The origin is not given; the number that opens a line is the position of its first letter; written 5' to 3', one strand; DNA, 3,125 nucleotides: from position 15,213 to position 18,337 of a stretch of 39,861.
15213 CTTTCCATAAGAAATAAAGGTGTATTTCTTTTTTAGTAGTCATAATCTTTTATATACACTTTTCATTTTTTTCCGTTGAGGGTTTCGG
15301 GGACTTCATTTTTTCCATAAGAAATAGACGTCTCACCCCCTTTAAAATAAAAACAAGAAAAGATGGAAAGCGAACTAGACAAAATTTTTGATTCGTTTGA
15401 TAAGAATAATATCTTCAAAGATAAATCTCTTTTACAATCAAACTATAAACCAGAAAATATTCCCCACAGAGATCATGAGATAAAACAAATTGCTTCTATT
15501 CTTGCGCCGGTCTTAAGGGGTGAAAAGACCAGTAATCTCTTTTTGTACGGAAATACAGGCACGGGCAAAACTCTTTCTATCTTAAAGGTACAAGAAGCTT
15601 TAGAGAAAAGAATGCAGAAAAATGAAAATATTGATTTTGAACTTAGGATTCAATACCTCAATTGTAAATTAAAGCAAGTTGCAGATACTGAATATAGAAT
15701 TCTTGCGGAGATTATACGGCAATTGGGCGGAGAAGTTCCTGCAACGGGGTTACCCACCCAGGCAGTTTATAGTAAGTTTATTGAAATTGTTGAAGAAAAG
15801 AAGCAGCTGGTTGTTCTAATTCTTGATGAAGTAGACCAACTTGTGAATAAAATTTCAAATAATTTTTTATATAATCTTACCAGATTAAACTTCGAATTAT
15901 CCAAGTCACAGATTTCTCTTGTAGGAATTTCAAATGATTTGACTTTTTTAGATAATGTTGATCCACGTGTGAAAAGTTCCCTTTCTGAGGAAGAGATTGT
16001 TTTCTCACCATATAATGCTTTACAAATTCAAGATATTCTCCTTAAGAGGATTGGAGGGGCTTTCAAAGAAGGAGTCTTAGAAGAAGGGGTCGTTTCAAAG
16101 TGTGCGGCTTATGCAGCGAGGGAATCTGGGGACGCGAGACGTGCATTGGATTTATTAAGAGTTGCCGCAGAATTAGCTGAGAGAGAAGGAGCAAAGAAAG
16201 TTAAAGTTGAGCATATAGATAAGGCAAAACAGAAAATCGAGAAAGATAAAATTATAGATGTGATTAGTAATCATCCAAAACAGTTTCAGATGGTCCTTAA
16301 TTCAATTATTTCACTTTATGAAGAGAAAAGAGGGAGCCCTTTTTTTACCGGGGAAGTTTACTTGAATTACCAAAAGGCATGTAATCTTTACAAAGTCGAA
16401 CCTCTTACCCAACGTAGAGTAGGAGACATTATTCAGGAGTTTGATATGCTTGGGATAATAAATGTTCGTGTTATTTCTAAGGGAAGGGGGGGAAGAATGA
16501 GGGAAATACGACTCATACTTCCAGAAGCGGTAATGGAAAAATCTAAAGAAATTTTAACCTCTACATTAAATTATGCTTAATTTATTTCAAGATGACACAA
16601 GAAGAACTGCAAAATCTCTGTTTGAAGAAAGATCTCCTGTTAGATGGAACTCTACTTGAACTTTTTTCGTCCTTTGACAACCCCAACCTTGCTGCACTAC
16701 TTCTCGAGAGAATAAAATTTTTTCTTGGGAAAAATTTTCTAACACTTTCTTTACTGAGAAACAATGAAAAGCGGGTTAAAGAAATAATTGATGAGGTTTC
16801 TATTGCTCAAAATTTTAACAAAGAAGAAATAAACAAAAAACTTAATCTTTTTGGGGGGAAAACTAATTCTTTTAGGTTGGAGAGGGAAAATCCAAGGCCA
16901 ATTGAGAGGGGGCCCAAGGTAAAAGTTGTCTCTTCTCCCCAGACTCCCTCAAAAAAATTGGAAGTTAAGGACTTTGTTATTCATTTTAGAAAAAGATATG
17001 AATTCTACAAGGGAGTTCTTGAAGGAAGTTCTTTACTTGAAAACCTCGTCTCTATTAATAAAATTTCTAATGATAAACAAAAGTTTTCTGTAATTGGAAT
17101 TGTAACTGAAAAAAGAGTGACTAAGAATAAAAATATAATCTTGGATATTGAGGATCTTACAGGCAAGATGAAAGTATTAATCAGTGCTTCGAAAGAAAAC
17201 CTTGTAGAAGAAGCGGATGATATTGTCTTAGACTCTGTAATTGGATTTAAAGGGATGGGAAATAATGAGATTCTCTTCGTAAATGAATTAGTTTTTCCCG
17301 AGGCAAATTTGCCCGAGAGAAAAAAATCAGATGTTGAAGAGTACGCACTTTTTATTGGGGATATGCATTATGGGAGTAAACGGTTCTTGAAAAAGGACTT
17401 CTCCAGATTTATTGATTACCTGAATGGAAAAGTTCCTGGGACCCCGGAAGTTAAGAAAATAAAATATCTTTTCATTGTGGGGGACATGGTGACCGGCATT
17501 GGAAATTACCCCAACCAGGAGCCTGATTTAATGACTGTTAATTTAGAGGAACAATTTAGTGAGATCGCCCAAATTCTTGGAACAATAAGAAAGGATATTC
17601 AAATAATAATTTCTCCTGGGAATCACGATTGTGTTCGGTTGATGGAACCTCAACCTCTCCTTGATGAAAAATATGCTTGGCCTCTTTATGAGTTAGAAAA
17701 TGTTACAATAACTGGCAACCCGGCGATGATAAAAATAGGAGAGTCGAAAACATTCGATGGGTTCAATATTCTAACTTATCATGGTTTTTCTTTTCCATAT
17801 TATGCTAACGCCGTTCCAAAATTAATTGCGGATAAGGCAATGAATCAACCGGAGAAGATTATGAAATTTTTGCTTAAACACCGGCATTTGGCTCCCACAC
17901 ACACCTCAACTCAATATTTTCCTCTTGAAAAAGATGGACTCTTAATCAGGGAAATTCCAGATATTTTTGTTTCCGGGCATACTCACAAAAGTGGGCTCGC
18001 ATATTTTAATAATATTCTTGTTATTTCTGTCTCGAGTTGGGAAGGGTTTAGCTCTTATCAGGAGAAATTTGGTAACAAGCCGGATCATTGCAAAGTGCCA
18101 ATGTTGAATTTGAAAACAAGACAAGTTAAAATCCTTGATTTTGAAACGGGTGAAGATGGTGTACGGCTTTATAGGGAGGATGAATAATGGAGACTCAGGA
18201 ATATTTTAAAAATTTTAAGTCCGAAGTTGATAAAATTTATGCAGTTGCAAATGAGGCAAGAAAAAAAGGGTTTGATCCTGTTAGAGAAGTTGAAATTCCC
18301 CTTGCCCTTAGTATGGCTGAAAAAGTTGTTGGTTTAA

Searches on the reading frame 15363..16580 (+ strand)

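Call 62: search_protein_families(library=pfam, proteins=[window:15363-16580:+], max_evalue=0.00001)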
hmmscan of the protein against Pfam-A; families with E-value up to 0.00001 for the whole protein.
window:15363-16580:+ (405 aa): 7 families
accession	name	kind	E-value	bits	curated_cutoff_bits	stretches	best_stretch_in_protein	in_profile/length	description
PF09079.17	Cdc6_C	-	1.6e-24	86.1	25.1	1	299-392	1-94/96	CDC6, C terminal winged helix domain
PF22703.2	Cdc6_lid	-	3.1e-24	85.1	27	1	223-290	1-68/68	Cdc6 AAA+ ATPase-type lid domain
PF13401.12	AAA_22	-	2.7e-12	47.6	27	1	57-188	6-122/130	AAA domain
PF13191.12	AAA_16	-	1.9e-11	45.2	32.6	1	34-160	3-144/167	AAA ATPase domain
PF01637.24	ATPase_2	-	1.5e-07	31.9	33.2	1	36-181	4-144/225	ATPase domain predominantly from Archaea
PF22606.2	Cdc6-ORC-like_ATPase_lid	-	7.4e-07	29.4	27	1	217-275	1-59/60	Cdc6/ORC-like, ATPase lid domain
PF05621.17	TniB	-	7.8e-06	25.9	22.4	0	51-196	30-169/189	Bacterial TniB protein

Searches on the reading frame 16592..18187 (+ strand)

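Call 62: search_protein_families(library=pfam, proteins=[window:16592-18187:+], max_evalue=0.00001)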
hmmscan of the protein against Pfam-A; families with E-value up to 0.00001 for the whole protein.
window:16592-18187:+ (531 aa): 2 families
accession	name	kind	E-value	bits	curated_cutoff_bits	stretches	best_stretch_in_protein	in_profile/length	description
PF00149.33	Metallophos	-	2.5e-10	41.6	21.5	1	253-466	4-190/191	Calcineurin-like phosphoesterase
PF04042.21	DNA_pol_E_B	-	2e-09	37.6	29.1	1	254-466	3-206/210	DNA polymerase alpha/epsilon subunit B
